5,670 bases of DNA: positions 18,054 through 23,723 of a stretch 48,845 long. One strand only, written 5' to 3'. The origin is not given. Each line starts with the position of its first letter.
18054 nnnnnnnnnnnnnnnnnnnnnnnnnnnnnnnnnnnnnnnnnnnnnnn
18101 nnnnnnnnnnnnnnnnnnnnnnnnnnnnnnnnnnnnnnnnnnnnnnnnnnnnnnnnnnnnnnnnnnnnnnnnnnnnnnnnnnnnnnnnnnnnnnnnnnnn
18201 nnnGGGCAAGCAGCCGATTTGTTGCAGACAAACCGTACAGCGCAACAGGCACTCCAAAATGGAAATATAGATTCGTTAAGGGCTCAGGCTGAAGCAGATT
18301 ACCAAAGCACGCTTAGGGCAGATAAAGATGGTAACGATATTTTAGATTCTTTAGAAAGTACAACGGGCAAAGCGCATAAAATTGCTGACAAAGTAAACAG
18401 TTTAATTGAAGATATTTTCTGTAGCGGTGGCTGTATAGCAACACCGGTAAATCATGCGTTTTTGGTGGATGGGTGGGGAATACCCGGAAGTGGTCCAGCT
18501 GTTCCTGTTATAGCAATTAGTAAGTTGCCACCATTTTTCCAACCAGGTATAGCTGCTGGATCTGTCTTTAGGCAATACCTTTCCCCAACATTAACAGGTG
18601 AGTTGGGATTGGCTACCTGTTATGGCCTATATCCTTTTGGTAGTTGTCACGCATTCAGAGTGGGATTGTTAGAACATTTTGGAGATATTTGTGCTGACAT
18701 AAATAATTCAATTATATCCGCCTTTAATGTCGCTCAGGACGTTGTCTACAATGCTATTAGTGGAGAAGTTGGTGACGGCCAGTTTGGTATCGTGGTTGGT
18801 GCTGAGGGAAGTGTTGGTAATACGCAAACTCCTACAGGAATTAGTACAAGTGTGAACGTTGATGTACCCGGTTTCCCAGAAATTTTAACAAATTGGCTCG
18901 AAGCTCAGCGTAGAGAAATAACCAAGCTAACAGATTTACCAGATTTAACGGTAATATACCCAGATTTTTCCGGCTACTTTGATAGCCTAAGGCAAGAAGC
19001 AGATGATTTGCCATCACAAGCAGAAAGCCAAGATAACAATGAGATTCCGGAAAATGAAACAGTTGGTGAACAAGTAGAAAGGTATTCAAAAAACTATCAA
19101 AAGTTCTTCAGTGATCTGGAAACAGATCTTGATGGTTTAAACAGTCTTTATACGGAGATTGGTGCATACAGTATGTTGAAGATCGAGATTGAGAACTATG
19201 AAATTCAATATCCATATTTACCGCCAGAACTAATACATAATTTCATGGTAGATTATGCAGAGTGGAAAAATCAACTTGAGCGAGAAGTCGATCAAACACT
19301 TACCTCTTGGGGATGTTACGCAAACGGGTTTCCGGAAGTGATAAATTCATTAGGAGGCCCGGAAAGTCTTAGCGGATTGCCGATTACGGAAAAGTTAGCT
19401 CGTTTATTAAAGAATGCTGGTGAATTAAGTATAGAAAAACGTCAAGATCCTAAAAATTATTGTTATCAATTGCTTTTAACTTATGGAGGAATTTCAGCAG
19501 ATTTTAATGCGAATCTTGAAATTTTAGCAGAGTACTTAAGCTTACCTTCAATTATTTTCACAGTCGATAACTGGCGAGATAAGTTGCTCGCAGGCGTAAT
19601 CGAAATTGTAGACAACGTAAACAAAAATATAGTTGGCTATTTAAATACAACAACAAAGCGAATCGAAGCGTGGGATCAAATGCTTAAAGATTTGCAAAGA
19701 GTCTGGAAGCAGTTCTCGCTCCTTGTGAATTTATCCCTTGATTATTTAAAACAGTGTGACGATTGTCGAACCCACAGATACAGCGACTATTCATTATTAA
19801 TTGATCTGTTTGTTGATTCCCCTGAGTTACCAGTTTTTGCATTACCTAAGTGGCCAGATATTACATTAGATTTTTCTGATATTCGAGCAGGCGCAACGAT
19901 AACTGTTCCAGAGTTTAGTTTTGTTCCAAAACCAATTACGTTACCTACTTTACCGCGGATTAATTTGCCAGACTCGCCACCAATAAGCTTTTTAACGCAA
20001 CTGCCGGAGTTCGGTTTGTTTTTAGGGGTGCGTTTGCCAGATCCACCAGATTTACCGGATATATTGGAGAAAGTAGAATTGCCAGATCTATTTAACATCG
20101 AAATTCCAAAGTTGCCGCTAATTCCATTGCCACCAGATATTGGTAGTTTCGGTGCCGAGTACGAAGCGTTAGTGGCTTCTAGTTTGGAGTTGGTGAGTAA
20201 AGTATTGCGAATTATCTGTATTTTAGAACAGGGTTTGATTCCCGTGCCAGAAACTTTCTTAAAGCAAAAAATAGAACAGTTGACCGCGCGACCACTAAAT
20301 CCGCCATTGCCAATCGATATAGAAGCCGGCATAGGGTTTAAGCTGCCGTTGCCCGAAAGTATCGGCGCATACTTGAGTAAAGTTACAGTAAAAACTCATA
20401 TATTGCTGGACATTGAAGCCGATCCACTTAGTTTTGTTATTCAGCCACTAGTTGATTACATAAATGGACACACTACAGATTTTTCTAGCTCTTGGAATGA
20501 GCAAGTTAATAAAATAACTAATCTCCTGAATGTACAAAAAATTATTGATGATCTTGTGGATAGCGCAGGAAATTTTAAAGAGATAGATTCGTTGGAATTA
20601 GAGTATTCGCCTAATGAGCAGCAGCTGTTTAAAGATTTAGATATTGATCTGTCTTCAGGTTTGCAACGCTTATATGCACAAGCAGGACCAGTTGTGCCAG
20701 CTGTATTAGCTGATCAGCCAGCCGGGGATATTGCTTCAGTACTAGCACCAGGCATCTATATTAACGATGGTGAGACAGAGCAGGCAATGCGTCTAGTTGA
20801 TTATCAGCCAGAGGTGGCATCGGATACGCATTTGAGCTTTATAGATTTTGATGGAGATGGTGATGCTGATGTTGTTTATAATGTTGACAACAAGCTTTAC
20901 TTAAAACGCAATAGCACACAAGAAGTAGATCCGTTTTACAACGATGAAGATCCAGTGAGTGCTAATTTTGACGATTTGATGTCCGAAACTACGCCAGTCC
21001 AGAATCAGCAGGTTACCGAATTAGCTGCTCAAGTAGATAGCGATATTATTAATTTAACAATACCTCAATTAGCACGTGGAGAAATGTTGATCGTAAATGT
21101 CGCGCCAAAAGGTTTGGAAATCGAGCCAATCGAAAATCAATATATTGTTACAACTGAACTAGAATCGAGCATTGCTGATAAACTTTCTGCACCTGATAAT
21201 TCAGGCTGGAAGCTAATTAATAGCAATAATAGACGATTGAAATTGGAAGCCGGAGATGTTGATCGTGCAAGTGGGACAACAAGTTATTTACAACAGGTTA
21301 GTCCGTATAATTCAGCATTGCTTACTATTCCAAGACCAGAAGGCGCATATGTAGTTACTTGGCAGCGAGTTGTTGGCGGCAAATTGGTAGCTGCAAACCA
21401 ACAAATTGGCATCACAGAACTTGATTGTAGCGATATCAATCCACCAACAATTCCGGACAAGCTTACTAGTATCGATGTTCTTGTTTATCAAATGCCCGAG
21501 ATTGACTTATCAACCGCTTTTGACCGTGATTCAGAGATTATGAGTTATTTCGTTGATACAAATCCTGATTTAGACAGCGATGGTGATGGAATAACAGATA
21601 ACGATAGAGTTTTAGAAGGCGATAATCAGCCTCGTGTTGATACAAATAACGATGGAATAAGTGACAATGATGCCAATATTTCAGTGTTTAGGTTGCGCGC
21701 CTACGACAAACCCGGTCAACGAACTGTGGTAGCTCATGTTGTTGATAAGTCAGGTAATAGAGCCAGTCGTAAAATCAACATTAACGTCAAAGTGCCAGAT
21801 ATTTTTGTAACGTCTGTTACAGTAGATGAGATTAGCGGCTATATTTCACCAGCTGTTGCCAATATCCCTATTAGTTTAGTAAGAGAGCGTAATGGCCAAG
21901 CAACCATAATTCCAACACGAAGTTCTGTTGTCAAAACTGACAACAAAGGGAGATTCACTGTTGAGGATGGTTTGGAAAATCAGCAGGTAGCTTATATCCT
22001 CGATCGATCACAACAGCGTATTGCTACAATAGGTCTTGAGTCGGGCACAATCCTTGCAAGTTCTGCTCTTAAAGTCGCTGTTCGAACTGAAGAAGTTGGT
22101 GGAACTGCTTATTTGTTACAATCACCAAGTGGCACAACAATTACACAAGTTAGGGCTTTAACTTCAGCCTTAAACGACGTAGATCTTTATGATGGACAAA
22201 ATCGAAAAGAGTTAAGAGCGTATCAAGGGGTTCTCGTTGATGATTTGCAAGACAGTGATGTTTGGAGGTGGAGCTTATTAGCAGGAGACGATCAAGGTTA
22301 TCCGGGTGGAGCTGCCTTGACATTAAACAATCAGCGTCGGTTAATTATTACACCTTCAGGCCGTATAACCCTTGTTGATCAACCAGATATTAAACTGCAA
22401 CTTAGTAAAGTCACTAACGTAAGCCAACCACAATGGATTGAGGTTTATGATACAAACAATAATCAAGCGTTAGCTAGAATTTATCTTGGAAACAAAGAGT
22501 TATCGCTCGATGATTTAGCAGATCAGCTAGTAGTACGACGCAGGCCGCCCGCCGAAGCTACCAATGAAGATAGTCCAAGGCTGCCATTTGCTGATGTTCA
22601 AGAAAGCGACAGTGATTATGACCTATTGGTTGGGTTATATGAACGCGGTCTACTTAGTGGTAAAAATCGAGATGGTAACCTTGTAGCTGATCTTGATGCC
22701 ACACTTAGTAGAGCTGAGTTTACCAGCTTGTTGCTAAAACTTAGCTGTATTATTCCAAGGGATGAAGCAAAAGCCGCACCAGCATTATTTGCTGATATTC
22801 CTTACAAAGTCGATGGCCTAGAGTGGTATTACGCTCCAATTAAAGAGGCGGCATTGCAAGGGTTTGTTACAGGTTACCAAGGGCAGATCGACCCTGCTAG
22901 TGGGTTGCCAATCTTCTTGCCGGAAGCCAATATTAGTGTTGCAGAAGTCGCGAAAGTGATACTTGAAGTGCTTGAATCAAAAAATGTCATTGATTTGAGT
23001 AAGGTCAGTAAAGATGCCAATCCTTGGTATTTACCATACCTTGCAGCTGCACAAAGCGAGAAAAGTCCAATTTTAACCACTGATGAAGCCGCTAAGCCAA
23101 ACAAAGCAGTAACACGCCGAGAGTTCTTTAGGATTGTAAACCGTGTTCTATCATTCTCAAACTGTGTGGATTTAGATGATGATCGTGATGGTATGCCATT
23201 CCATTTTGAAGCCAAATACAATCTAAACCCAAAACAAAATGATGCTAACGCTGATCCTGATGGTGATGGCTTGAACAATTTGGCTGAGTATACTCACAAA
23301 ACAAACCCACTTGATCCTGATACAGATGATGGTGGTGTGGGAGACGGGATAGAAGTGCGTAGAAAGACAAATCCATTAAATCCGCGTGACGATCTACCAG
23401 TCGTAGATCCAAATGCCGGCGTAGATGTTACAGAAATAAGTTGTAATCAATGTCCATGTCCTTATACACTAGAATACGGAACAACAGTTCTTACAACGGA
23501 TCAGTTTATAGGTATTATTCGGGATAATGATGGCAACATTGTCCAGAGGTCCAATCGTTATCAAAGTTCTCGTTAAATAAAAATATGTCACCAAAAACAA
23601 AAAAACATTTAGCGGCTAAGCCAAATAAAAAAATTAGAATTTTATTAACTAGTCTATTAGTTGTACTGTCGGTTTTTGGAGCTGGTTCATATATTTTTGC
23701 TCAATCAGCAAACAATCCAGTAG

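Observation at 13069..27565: Giant SLH-anchored mosaic protein plus four coupled secreted partners, next to the pilus genes: candidate uncharacterised cell-surface apparatus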

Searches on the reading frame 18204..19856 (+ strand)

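Call 11: search_protein_families(library=pfam, proteins=[window:18204-19856:+], max_evalue=1)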
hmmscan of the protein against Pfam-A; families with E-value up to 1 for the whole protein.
window:18204-19856:+ (551 aa): 1 family
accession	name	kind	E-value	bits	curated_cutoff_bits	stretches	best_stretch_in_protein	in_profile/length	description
PF23177.1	bHLH_IRO3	-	0.15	12.7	27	1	228-269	28-69/80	Iron-related transcription factor 3 bHLH domain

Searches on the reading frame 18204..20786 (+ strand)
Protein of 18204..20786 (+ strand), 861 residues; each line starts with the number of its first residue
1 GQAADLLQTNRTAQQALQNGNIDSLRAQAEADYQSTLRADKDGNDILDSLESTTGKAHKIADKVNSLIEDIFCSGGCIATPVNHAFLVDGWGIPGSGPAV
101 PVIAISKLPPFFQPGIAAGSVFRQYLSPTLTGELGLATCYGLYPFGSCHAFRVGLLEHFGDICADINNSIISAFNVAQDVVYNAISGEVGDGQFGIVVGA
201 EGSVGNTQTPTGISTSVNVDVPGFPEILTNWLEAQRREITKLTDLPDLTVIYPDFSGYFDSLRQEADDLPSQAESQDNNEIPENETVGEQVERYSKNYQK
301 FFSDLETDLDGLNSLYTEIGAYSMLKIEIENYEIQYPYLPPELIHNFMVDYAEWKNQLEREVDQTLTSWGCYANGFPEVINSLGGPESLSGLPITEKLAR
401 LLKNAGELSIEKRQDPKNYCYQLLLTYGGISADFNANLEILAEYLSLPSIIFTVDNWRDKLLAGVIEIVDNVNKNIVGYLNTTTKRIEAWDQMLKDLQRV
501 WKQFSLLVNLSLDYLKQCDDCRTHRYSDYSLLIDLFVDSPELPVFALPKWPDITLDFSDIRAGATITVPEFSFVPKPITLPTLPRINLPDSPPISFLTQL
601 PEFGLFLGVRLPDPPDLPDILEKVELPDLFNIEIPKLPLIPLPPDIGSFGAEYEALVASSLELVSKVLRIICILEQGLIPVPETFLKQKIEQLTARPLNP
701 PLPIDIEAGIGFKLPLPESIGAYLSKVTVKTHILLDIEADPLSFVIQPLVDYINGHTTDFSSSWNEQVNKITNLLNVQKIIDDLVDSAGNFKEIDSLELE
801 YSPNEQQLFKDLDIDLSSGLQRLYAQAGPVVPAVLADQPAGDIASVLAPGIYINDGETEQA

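Call 13: find_homologous_proteins(query=window:18204-20786:+, max_evalue=0.001)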
Query window:18204-20786:+: 8000 candidates shared short words with the query, none scored E <= 0.001.

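Call 55: search_protein_families(library=pfam, alignment_id=A6, max_evalue=0.01)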
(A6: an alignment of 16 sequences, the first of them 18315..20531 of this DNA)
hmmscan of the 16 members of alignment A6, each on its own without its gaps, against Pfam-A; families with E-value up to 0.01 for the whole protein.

A. member 1, window:18315-20531:+ (739 aa): 0 families

B. families by the number of members that match (of 16 scanned): 2 families
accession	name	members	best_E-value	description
PF06485.17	Tab2-like_N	1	0.00025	RNA-binding protein Tab2/Atab2 N terminal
PF17190.9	RecG_N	1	0.0016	RecG N-terminal helical domain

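Call 56: search_solved_structures(query=A6, max_evalue=10)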
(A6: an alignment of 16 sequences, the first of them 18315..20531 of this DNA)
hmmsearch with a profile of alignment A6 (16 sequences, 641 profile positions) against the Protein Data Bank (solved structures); distinct sequences matched with E-value up to 10: 17.
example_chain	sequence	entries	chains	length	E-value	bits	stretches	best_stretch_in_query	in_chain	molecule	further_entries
4zno_A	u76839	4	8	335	0.54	11.6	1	241-322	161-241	Natterin-like protein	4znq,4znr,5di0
7pau_7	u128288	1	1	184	0.7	11.2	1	252-331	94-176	Ribosome-recycling factor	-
7aor_ai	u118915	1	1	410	0.73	11.1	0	230-313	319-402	mS56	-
6kgx_b8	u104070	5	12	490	1.2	10.5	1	491-519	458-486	LRC2 | Phycobilisome 32.1 kDa linker polypeptide, phycocyanin-associated, rod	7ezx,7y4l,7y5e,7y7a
9mye_A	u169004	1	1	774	1.3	10.3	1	189-346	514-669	DNA polymerase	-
6n1l_A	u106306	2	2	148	1.4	10.2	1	270-344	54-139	Fibronectin-binding protein BBK32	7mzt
5dmb_D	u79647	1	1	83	1.4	10.2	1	568-639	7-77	Carbon storage regulator homolog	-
6kos_A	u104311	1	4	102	1.8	9.8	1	269-349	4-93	SUWA (Super WA20)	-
8oyy_A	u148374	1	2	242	1.9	9.7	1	277-358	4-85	De novo designed soluble GPCR-like protein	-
2xhb_A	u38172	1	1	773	2.2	9.6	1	189-346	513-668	DNA POLYMERASE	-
2vwj_A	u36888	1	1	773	2.2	9.6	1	189-346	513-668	DNA POLYMERASE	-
1tgo_A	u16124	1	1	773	2.2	9.6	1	189-346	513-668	PROTEIN (THERMOSTABLE B DNA POLYMERASE)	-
2vwk_A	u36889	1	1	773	2.2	9.5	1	189-346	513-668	DNA POLYMERASE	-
3jd5_e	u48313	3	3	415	2.2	9.5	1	230-297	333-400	28S ribosomal protein S27, mitochondrial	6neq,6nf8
7b08_A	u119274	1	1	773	2.3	9.5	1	189-346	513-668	DNA polymerase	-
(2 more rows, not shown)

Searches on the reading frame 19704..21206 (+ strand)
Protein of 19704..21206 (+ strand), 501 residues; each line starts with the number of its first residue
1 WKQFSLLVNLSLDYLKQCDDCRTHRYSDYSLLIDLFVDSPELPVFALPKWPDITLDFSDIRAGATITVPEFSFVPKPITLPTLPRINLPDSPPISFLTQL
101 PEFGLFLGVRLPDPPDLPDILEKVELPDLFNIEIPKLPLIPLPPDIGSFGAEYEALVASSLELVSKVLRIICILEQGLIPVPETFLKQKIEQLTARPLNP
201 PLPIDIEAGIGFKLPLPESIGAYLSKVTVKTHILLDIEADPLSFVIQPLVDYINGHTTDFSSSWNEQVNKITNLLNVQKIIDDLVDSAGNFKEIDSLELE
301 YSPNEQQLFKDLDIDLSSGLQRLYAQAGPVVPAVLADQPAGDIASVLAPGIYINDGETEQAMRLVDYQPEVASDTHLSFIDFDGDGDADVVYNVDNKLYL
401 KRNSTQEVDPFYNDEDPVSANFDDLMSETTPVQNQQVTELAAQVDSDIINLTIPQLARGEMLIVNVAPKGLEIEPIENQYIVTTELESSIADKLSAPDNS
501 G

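Call 11: search_protein_families(library=pfam, proteins=[window:19704-21206:+], max_evalue=1)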
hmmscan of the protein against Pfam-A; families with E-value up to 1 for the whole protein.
window:19704-21206:+ (501 aa): 4 families
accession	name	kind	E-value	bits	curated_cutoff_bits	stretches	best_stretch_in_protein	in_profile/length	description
PF13517.12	FG-GAP_3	-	0.0044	18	26.9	1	375-391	44-60/61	FG-GAP-like repeat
PF12256.14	TcdB_toxin_midN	-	0.031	14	24.8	1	369-399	22-52/181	Insecticide toxin TcdB middle/N-terminal region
PF01839.29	FG-GAP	-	0.032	14.6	22.1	1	377-393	5-21/37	FG-GAP repeat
PF00704.34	Glyco_hydro_18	-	0.2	11.7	29.6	1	246-285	169-213/317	Glycosyl hydrolases family 18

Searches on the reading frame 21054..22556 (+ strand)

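Call 11: search_protein_families(library=pfam, proteins=[window:21054-22556:+], max_evalue=1)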
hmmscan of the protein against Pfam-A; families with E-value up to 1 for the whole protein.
window:21054-22556:+ (501 aa): 1 family
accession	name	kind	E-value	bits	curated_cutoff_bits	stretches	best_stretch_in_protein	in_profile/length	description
PF20615.3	DUF6802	-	0.39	11.2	27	1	138-205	3-67/102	Family of unknown function (DUF6802)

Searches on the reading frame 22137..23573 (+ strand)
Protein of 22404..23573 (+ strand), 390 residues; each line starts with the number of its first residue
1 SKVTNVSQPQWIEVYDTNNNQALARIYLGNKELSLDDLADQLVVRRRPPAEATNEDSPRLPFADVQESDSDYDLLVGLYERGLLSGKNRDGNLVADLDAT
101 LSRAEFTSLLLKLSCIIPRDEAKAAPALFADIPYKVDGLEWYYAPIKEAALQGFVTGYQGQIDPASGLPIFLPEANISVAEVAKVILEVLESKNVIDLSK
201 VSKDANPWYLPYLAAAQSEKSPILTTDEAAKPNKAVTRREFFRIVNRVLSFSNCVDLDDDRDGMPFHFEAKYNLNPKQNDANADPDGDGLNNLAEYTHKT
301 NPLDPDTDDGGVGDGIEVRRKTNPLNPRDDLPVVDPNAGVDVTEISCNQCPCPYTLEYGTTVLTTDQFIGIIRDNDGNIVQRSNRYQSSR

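Call 11: search_protein_families(library=pfam, proteins=[window:22404-23573:+], max_evalue=1)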
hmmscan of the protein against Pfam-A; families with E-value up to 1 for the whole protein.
window:22404-23573:+ (390 aa): 2 families
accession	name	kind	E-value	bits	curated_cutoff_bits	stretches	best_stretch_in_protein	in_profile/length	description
PF18884.5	TSP3_bac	-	0.00026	21.2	25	1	284-305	1-22/22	Bacterial TSP3 repeat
PF00395.25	SLH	-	0.071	13.5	20.8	0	208-241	11-43/44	S-layer homology domain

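Call 54: search_protein_families(library=pfam, alignment_id=A5, max_evalue=0.01)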
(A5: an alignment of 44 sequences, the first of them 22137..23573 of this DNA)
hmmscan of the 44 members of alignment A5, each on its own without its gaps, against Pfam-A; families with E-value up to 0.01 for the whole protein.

A. member 1, window:22137-23573:+ (479 aa): 1 family
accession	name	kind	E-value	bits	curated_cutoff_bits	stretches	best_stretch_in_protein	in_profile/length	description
PF18884.5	TSP3_bac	-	0.00033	20.9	25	1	373-394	1-22/22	Bacterial TSP3 repeat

B. families by the number of members that match (of 44 scanned): 5 families
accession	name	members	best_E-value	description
PF00395.25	SLH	41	1.5e-16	S-layer homology domain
PF18884.5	TSP3_bac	32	7e-39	Bacterial TSP3 repeat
PF23627.1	LisH_WDR26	4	0.00051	WDR26 Lis-homology motif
PF02412.23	TSP_3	1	0.0039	Thrombospondin type 3 repeat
PF03495.19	Binary_toxB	1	0.0056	Clostridial binary toxin B/anthrax toxin PA Ca-binding domain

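Call 105: search_solved_structures(query=A5, max_evalue=0.01)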
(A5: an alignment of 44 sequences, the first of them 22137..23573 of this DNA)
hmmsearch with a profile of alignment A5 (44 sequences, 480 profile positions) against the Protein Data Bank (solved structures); distinct sequences matched with E-value up to 0.01: 10.
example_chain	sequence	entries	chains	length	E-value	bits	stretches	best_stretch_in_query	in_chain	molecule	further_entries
6cwc_A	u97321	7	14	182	8.6e-07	31.4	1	101-275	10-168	Surface (S-) layer glycoprotein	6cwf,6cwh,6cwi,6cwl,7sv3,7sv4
6cwm_A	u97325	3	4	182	4.5e-06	29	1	101-275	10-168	Surface (S-) layer glycoprotein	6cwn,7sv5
6cwr_A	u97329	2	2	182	2.8e-05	26.4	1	102-275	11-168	Surface (S-) layer glycoprotein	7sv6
6bt4_A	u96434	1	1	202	0.00021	23.5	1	87-230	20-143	S-layer protein sap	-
8bz2_A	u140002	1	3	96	0.00058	22.1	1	90-155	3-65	S-layer homology domain-containing protein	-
3pyw_A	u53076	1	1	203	0.00075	21.7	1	91-228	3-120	S-layer protein sap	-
7c7u_A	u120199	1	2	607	0.0012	21.1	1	344-418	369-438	Biofilm-associated surface protein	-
8bym_A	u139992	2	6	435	0.0015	20.8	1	80-153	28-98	S-layer homology domain-containing protein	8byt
7c7r_B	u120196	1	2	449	0.0015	20.7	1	344-413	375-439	Biofilm-associated surface protein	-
8bys_A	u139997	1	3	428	0.0044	19.2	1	87-153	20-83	S-layer homology domain-containing protein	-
